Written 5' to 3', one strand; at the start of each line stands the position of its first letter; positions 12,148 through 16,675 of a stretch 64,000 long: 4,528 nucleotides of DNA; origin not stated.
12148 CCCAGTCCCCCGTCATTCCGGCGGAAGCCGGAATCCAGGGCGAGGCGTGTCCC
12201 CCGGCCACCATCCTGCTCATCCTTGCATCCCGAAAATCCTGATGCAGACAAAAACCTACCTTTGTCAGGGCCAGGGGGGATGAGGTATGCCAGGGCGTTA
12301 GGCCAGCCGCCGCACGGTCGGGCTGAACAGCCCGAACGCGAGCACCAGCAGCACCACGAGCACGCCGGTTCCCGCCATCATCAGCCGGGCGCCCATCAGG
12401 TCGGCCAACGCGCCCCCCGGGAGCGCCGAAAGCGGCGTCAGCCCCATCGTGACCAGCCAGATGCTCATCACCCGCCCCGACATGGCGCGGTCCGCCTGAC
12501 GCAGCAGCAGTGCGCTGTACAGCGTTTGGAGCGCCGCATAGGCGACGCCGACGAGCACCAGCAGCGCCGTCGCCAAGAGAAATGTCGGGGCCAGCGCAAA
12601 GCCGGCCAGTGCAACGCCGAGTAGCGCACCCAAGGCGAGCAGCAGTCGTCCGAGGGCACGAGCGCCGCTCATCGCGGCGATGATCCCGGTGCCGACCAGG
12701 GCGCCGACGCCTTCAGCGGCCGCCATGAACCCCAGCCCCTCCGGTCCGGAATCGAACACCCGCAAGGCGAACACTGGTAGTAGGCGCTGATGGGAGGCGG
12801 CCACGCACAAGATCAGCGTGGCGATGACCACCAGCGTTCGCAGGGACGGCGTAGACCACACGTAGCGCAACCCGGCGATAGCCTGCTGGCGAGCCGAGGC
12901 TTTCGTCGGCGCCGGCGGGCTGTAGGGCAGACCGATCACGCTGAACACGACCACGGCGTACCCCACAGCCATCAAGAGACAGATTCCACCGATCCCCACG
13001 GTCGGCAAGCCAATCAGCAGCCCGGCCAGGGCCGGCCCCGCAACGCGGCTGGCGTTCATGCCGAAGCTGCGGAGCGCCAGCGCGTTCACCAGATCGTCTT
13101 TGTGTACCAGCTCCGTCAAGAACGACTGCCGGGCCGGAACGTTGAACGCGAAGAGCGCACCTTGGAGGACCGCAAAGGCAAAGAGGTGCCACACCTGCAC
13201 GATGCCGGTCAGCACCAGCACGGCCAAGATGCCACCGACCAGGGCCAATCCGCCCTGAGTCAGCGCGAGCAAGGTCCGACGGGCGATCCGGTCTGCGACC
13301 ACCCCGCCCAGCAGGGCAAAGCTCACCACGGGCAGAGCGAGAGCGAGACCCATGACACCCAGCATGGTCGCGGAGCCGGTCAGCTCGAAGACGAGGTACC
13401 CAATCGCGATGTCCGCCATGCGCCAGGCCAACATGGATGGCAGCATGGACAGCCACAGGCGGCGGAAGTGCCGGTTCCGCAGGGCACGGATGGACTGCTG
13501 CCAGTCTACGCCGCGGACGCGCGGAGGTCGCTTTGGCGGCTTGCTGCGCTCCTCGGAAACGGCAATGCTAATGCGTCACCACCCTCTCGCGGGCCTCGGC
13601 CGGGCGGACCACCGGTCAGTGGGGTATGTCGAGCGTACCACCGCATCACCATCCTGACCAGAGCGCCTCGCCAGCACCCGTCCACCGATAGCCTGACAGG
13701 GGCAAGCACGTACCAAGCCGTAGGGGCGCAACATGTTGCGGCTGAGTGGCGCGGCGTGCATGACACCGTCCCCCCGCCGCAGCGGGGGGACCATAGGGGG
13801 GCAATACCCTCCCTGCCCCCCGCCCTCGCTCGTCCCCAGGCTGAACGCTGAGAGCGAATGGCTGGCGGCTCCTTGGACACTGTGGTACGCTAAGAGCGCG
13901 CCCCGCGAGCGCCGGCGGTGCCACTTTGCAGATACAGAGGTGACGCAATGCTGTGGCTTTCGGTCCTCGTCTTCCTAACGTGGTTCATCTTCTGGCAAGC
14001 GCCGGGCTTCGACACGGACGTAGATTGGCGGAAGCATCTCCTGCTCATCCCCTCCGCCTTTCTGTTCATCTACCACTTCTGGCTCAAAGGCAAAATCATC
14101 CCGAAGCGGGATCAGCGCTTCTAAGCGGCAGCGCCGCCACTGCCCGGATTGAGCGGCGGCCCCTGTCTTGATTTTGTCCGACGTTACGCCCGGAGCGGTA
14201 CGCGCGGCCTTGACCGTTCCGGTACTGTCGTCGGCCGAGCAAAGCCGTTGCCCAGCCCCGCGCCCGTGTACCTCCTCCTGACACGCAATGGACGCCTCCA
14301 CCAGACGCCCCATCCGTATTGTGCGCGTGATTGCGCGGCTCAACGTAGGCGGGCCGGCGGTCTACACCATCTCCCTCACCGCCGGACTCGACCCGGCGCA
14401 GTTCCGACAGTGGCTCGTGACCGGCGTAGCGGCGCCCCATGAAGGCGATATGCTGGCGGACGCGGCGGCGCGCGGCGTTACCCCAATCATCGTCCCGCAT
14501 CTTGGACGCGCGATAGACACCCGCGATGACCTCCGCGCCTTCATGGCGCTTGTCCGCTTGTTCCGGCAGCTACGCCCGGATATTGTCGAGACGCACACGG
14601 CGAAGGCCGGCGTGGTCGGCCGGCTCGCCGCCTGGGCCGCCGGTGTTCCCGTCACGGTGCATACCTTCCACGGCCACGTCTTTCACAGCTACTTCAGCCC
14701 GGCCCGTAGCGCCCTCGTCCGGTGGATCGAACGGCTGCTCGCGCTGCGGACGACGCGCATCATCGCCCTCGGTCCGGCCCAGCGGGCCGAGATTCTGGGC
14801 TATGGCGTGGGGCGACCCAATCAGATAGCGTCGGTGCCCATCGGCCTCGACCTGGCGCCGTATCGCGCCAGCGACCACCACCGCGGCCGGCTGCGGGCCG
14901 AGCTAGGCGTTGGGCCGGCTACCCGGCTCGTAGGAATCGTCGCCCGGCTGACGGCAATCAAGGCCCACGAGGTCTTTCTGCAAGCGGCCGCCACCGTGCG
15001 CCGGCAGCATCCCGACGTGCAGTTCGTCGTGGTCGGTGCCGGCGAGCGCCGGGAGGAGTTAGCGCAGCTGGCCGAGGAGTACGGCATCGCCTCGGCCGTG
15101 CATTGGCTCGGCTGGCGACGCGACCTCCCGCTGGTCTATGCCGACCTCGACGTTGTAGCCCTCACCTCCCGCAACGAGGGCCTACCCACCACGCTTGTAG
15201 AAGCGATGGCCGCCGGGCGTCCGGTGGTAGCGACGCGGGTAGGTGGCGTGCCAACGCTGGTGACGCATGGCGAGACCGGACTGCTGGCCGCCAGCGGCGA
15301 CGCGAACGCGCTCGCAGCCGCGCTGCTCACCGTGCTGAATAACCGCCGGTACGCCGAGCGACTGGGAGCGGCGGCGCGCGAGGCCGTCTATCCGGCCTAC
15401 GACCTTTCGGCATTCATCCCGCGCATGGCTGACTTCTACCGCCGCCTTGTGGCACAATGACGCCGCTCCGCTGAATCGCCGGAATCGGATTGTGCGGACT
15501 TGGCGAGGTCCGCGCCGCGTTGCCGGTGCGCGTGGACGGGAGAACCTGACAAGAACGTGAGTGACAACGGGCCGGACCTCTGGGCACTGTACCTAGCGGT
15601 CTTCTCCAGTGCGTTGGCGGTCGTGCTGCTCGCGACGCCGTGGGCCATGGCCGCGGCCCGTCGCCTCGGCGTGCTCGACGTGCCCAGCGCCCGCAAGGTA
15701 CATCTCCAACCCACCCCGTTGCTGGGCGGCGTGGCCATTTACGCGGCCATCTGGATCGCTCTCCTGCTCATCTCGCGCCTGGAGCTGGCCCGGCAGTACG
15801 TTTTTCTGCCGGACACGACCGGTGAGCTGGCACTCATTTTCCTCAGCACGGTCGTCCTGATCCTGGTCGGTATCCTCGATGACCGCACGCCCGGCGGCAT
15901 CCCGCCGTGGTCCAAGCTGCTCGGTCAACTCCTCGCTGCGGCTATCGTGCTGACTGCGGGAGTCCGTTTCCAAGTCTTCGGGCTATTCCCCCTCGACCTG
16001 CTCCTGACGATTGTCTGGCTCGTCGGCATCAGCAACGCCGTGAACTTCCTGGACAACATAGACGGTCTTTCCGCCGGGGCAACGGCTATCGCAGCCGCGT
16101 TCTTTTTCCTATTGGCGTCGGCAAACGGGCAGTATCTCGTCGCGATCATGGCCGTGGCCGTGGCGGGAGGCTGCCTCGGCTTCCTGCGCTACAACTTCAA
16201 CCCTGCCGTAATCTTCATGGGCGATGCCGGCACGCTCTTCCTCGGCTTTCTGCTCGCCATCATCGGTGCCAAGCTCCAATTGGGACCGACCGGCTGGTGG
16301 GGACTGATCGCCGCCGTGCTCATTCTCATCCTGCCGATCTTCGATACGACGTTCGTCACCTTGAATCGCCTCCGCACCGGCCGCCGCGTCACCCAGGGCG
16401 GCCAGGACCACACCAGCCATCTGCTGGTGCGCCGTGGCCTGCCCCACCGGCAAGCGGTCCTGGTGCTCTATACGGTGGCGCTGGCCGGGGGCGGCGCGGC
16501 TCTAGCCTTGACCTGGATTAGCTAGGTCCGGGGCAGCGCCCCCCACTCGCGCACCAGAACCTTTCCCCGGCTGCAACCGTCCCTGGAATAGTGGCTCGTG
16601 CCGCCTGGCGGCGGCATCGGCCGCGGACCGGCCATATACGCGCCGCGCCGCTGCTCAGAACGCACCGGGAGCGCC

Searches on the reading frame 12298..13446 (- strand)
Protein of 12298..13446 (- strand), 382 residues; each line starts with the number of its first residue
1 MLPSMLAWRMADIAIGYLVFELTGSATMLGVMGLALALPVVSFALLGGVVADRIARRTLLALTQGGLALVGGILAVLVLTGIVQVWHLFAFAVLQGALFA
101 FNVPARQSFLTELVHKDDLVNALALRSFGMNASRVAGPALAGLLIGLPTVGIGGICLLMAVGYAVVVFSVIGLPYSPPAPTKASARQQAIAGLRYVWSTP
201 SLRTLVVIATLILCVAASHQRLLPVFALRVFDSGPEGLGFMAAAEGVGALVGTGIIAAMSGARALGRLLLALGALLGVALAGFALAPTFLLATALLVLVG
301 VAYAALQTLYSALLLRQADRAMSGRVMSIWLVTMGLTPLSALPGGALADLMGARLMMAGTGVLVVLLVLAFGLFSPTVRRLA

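Call 73: search_protein_families(library=pfam, proteins=[window:12298-13446:-], max_evalue=0.001)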
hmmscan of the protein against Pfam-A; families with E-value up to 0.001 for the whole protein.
window:12298-13446:- (382 aa): 2 families
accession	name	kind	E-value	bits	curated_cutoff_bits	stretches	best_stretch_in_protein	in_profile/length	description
PF05977.19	MFS_3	-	2.5e-34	119.1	27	1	6-370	24-389/524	Transmembrane secretion effector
PF07690.21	MFS_1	-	1.9e-26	93.3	33.4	1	4-336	8-341/347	Major Facilitator Superfamily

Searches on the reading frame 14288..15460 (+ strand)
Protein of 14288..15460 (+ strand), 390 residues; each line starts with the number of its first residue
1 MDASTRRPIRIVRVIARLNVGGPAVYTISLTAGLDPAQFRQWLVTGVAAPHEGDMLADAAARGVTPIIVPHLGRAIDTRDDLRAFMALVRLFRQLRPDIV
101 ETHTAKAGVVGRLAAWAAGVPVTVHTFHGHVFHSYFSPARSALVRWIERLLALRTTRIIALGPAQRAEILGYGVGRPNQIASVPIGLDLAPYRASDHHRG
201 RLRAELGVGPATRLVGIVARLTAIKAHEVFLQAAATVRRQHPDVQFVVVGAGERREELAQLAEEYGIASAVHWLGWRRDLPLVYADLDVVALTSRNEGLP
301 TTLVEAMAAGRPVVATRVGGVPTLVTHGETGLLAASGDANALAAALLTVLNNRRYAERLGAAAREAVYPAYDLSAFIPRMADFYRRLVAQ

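Call 73: search_protein_families(library=pfam, proteins=[window:14288-15460:+], max_evalue=0.001)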
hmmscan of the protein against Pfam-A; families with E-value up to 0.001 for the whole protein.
window:14288-15460:+ (390 aa): 7 families
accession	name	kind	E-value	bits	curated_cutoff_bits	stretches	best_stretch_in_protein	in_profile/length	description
PF00534.26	Glycos_transf_1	-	1.3e-40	139.1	26.4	1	203-365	6-171/172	Glycosyl transferases group 1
PF13692.12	Glyco_trans_1_4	-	3e-39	134.9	27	1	214-352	3-142/142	Glycosyl transferases group 1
PF13579.12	Glyco_trans_4_4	-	8.5e-21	75.4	29.7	1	21-186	1-158/158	Glycosyl transferase 4-like domain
PF13439.12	Glyco_transf_4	-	1.3e-19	71.3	28.5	1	20-189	1-168/170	Glycosyltransferase Family 4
PF13524.12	Glyco_trans_1_2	-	1.5e-08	35.1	25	1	237-372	9-134/144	Glycosyl transferase-like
PF13477.12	Glyco_trans_4_2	-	9.4e-08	32.8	23.4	1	79-160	58-137/139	Glycosyl transferase 4-like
PF20706.3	GT4-conflict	-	1.3e-07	31.4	26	1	52-328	40-323/385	Family 4 Glycosyltransferase in conflict systems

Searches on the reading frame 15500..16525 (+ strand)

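Call 73: search_protein_families(library=pfam, proteins=[window:15500-16525:+], max_evalue=0.001)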
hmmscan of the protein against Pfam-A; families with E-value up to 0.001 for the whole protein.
window:15500-16525:+ (341 aa): 1 family
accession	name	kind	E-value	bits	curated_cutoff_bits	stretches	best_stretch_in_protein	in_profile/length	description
PF00953.26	Glycos_transf_4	-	1.1e-32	113.6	27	1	112-256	3-156/160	Glycosyl transferase family 4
